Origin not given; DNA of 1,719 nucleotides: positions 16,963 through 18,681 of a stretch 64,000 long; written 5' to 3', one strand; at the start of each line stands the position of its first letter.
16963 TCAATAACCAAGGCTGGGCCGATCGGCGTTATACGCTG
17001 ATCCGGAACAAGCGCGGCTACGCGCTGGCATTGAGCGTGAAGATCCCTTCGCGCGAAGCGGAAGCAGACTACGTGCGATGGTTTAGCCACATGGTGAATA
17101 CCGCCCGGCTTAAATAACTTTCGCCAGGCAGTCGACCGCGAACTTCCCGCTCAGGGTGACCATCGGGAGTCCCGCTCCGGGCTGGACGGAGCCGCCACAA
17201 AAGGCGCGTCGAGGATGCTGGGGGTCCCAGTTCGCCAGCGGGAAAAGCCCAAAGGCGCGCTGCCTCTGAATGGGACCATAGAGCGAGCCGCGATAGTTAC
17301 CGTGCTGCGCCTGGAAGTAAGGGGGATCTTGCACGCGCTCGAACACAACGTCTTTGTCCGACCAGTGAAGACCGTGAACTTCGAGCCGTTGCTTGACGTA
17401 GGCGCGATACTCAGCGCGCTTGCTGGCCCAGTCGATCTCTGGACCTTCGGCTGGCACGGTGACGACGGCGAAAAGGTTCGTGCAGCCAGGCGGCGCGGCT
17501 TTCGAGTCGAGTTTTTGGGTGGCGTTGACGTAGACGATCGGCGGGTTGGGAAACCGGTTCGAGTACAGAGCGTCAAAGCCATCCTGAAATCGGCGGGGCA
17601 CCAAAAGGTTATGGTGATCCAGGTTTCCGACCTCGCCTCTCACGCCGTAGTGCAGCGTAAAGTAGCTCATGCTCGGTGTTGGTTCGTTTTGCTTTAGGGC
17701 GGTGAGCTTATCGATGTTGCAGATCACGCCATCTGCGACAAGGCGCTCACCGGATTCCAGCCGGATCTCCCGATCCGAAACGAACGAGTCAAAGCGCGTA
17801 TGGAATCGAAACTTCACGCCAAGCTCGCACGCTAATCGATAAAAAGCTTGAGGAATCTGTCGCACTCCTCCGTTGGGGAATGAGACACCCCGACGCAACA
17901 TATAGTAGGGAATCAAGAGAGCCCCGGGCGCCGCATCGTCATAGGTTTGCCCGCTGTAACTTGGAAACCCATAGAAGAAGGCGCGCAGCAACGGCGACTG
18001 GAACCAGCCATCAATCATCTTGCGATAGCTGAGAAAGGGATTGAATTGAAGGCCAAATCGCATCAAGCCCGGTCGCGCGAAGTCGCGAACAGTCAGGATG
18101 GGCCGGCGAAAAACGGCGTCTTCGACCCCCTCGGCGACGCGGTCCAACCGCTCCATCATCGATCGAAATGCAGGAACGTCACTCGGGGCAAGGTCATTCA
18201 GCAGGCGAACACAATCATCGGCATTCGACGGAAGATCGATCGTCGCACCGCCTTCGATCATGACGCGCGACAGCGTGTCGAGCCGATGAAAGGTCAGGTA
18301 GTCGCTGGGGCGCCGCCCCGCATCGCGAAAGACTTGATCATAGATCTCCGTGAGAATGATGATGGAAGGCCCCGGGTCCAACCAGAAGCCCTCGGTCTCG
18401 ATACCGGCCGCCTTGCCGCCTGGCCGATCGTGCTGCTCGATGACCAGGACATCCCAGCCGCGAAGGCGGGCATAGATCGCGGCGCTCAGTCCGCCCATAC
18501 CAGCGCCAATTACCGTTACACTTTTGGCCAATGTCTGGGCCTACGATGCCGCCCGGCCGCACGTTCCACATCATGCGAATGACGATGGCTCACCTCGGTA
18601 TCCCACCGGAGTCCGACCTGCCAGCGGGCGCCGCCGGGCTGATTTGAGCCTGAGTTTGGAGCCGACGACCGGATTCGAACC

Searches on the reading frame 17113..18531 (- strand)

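Call 46: search_protein_families(library=padloc, proteins=[window:17113-18531:-], max_evalue=0.00001)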
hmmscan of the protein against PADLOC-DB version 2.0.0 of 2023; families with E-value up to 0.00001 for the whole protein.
window:17113-18531:- (473 aa): 1 family
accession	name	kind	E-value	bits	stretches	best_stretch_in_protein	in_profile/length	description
PDLC01086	C3a186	-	1.9e-06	25.4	1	4-45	2-43/384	"C-3?,4? desaturase"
